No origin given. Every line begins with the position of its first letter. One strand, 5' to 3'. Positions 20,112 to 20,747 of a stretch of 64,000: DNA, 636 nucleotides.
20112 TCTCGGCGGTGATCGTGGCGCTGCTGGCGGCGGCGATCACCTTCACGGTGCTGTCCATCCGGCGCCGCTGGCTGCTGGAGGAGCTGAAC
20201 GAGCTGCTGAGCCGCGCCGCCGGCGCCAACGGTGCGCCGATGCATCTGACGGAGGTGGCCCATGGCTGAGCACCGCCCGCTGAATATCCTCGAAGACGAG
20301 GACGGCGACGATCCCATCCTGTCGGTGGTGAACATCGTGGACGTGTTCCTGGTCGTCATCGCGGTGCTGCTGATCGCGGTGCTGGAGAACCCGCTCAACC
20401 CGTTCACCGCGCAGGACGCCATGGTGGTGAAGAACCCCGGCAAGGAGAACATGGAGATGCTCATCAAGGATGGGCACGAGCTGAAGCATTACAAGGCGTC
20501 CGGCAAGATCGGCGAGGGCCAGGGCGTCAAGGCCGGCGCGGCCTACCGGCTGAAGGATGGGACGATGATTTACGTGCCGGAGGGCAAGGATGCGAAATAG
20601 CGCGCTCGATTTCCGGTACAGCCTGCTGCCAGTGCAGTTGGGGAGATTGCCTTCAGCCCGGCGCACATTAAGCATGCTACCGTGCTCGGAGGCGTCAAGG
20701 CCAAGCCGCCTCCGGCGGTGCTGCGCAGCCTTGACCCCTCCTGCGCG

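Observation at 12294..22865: Extracytoplasmic CobN-like chelatase operon with its own TonB-dependent receptor and a private ExbB-like/DUF2149 pair, next to exbB-exbD-tonB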

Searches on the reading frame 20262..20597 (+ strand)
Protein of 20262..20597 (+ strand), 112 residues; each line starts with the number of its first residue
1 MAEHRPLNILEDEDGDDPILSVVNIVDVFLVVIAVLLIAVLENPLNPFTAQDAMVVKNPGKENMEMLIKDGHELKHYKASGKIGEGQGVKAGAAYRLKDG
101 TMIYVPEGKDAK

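Call 26: search_protein_families(library=pfam, proteins=[window:20262-20597:+], max_evalue=0.01)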
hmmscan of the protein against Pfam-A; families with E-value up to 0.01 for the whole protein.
window:20262-20597:+ (112 aa): 1 family
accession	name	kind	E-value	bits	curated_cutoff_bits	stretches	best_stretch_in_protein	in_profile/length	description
PF09919.14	DUF2149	-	2.7e-28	98.6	27.1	1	20-107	2-92/92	Uncharacterized conserved protein (DUF2149)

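Call 27: search_protein_families(library=ncbifam, proteins=[window:20262-20597:+], max_evalue=0.01)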
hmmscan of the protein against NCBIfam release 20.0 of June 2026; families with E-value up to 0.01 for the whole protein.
window:20262-20597:+ (112 aa): 0 families

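Call 42: list_cluster_members(proteins=[window:20262-20597:+, window:22071-22862:+, window:4687-6111:+, window:45454-46689:+, window:52546-53856:+, window:12294-12671:+, window:57440-58552:-, window:60828-61958:+])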
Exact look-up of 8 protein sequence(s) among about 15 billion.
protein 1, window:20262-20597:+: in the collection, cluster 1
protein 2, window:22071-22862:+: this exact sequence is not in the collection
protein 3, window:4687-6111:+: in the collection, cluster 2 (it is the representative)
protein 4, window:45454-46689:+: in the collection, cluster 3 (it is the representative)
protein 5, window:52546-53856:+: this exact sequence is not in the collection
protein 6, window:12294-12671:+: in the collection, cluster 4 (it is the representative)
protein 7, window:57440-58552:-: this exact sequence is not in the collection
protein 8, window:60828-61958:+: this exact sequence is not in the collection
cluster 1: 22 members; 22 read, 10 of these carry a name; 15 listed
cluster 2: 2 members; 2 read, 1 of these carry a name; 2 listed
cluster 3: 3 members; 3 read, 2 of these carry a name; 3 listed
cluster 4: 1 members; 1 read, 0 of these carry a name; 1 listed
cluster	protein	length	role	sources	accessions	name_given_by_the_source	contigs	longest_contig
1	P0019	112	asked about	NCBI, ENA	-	-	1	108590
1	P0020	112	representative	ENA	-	-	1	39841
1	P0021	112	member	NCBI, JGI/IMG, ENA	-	hypothetical protein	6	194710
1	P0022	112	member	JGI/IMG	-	hypothetical protein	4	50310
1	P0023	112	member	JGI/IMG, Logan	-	hypothetical protein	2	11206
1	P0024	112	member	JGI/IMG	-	hypothetical protein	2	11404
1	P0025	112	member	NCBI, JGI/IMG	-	hypothetical protein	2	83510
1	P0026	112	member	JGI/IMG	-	hypothetical protein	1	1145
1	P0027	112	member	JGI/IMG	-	hypothetical protein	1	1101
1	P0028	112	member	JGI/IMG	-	hypothetical protein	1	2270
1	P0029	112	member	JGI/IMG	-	hypothetical protein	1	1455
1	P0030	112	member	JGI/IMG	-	hypothetical protein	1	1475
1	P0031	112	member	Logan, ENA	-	-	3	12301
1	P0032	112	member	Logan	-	-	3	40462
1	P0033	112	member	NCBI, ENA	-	-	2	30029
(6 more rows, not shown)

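Call 43: find_encoding_contigs(protein=P0021, flank=10000, max_places=4)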
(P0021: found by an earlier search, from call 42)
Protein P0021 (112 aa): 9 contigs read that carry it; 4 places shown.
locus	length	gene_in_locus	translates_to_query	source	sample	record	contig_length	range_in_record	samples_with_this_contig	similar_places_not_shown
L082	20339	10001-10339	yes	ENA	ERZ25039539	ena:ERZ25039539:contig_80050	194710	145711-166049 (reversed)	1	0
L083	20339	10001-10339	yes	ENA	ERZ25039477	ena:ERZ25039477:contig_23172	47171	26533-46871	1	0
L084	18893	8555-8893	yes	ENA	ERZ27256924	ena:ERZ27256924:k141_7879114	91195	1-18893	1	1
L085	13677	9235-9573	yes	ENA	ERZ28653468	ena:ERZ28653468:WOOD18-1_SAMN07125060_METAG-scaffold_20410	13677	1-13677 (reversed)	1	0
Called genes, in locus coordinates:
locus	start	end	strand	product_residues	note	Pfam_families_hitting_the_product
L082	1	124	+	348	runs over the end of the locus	-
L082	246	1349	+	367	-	PF07012:Curlin_rpt (faint)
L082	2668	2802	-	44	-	-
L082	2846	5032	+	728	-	PF07715:Plug, PF00593:TonB_dep_Rec_b-barrel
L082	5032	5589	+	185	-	-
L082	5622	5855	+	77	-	-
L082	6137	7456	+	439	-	PF02514:CobN-Mg_chel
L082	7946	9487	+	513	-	PF02514:CobN-Mg_chel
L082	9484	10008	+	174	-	PF01618:MotA_ExbB (weak)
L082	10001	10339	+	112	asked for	PF09919:DUF2149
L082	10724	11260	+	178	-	PF01618:MotA_ExbB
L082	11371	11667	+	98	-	PF02472:ExbD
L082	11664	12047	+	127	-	-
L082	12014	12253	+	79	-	-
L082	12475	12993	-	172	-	-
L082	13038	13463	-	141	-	-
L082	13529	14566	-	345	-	-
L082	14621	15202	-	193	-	PF00005:ABC_tran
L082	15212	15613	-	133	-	PF02687:FtsX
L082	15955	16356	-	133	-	-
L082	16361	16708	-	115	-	-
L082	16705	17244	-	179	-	PF05573:NosL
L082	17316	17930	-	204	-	PF05573:NosL (weak)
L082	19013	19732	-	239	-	PF00512:HisKA, PF02518:HATPase_c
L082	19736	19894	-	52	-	PF00672:HAMP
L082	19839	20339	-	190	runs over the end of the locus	-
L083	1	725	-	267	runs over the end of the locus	PF05598:DUF772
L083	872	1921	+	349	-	PF00589:Phage_integrase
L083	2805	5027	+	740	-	PF07715:Plug, PF00593:TonB_dep_Rec_b-barrel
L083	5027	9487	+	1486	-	PF02514:CobN-Mg_chel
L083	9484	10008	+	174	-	PF01618:MotA_ExbB (weak)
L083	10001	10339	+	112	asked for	PF09919:DUF2149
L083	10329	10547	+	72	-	-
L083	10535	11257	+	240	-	PF01618:MotA_ExbB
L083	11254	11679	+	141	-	PF02472:ExbD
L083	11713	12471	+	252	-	PF13103:TonB_2, PF03544:TonB_C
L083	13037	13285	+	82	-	-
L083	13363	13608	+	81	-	PF03193:RsgA_GTPase (weak), PF13555:AAA_29 (weak), PF00005:ABC_tran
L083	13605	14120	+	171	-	PF00005:ABC_tran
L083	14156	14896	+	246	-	PF12974:Phosphonate-bd, PF09084:NMT1 (weak)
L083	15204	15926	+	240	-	PF00528:BPD_transp_1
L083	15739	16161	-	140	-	-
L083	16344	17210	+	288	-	PF00126:HTH_1, PF03466:LysR_substrate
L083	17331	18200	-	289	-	PF02272:DHHA1, PF17768:RecJ_OB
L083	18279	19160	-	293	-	PF01368:DHH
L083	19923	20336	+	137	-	-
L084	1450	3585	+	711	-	PF07715:Plug, PF00593:TonB_dep_Rec_b-barrel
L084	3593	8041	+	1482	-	PF02514:CobN-Mg_chel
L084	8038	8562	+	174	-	PF01618:MotA_ExbB (weak)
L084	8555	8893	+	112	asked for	PF09919:DUF2149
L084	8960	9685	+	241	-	PF01618:MotA_ExbB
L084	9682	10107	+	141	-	PF02472:ExbD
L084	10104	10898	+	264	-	PF13103:TonB_2, PF03544:TonB_C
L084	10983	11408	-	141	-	-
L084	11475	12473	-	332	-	-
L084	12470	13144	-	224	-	PF25199:nSTAND_NTPase5 (faint), PF00005:ABC_tran, PF13304:AAA_21 (weak)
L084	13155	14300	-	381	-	PF02687:FtsX (weak)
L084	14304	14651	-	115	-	-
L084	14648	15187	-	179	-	PF05573:NosL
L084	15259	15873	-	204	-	PF05573:NosL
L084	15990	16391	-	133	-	-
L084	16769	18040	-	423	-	-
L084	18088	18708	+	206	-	PF01656:CbiA, PF07015:VirC1 (faint), PF09140:MipZ, PF13614:AAA_31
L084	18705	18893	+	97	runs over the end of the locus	-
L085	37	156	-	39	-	PF05717:TnpB_IS66 (weak)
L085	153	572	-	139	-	PF01527:HTH_Tnp_1, PF13518:HTH_28 (weak)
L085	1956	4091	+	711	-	PF07715:Plug, PF00593:TonB_dep_Rec_b-barrel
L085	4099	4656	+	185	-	-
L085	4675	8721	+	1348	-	PF02514:CobN-Mg_chel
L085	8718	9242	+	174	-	PF01618:MotA_ExbB (weak)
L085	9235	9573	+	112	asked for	PF09919:DUF2149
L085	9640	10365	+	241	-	PF01618:MotA_ExbB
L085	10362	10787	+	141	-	PF02472:ExbD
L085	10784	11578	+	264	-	PF13103:TonB_2, PF03544:TonB_C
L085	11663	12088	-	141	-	-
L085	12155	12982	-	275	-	-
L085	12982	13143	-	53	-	-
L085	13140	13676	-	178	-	?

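Call 50: search_solved_structures(query=L084:3593-8038:+, max_evalue=0.001, show_alignments=2)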
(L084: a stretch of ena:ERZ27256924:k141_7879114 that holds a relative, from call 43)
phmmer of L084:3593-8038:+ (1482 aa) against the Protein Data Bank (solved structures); distinct sequences matched with E-value up to 0.001: 10.
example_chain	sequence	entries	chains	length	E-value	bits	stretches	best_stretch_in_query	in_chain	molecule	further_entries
9d26_A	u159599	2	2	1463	2.8e-122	413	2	937-1378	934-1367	HmuS heme dechelatase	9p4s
7c6o_A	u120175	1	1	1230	2e-109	370.5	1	496-1359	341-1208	Cobalamin biosynthesis protein CobN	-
9uk9_A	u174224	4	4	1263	1.5e-103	350.9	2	943-1376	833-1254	Cobaltochelatase subunit CobN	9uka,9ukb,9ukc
4zhj_A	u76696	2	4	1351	3.2e-103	349.9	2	912-1377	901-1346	Mg-chelatase subunit ChlH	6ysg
6yt0_B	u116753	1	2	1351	8.1e-103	348.5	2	912-1377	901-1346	Mg-chelatase subunit ChlH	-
6ytj_AAA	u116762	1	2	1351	1e-102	348.2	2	912-1377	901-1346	Mg-chelatase subunit ChlH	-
6ytn_AAA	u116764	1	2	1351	4.4e-102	346.1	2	912-1377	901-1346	Mg-chelatase subunit ChlH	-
9fpc_A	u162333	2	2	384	1.1e-52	182.4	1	977-1363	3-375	Cobn protein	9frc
6ys9_A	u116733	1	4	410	7e-52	179.7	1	962-1376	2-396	Magnesium-protoporphyrin methyltransferase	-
5ewu_A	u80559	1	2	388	4.7e-47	163.7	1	979-1375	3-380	Magnesium-chelatase subunit ChlH, chloroplastic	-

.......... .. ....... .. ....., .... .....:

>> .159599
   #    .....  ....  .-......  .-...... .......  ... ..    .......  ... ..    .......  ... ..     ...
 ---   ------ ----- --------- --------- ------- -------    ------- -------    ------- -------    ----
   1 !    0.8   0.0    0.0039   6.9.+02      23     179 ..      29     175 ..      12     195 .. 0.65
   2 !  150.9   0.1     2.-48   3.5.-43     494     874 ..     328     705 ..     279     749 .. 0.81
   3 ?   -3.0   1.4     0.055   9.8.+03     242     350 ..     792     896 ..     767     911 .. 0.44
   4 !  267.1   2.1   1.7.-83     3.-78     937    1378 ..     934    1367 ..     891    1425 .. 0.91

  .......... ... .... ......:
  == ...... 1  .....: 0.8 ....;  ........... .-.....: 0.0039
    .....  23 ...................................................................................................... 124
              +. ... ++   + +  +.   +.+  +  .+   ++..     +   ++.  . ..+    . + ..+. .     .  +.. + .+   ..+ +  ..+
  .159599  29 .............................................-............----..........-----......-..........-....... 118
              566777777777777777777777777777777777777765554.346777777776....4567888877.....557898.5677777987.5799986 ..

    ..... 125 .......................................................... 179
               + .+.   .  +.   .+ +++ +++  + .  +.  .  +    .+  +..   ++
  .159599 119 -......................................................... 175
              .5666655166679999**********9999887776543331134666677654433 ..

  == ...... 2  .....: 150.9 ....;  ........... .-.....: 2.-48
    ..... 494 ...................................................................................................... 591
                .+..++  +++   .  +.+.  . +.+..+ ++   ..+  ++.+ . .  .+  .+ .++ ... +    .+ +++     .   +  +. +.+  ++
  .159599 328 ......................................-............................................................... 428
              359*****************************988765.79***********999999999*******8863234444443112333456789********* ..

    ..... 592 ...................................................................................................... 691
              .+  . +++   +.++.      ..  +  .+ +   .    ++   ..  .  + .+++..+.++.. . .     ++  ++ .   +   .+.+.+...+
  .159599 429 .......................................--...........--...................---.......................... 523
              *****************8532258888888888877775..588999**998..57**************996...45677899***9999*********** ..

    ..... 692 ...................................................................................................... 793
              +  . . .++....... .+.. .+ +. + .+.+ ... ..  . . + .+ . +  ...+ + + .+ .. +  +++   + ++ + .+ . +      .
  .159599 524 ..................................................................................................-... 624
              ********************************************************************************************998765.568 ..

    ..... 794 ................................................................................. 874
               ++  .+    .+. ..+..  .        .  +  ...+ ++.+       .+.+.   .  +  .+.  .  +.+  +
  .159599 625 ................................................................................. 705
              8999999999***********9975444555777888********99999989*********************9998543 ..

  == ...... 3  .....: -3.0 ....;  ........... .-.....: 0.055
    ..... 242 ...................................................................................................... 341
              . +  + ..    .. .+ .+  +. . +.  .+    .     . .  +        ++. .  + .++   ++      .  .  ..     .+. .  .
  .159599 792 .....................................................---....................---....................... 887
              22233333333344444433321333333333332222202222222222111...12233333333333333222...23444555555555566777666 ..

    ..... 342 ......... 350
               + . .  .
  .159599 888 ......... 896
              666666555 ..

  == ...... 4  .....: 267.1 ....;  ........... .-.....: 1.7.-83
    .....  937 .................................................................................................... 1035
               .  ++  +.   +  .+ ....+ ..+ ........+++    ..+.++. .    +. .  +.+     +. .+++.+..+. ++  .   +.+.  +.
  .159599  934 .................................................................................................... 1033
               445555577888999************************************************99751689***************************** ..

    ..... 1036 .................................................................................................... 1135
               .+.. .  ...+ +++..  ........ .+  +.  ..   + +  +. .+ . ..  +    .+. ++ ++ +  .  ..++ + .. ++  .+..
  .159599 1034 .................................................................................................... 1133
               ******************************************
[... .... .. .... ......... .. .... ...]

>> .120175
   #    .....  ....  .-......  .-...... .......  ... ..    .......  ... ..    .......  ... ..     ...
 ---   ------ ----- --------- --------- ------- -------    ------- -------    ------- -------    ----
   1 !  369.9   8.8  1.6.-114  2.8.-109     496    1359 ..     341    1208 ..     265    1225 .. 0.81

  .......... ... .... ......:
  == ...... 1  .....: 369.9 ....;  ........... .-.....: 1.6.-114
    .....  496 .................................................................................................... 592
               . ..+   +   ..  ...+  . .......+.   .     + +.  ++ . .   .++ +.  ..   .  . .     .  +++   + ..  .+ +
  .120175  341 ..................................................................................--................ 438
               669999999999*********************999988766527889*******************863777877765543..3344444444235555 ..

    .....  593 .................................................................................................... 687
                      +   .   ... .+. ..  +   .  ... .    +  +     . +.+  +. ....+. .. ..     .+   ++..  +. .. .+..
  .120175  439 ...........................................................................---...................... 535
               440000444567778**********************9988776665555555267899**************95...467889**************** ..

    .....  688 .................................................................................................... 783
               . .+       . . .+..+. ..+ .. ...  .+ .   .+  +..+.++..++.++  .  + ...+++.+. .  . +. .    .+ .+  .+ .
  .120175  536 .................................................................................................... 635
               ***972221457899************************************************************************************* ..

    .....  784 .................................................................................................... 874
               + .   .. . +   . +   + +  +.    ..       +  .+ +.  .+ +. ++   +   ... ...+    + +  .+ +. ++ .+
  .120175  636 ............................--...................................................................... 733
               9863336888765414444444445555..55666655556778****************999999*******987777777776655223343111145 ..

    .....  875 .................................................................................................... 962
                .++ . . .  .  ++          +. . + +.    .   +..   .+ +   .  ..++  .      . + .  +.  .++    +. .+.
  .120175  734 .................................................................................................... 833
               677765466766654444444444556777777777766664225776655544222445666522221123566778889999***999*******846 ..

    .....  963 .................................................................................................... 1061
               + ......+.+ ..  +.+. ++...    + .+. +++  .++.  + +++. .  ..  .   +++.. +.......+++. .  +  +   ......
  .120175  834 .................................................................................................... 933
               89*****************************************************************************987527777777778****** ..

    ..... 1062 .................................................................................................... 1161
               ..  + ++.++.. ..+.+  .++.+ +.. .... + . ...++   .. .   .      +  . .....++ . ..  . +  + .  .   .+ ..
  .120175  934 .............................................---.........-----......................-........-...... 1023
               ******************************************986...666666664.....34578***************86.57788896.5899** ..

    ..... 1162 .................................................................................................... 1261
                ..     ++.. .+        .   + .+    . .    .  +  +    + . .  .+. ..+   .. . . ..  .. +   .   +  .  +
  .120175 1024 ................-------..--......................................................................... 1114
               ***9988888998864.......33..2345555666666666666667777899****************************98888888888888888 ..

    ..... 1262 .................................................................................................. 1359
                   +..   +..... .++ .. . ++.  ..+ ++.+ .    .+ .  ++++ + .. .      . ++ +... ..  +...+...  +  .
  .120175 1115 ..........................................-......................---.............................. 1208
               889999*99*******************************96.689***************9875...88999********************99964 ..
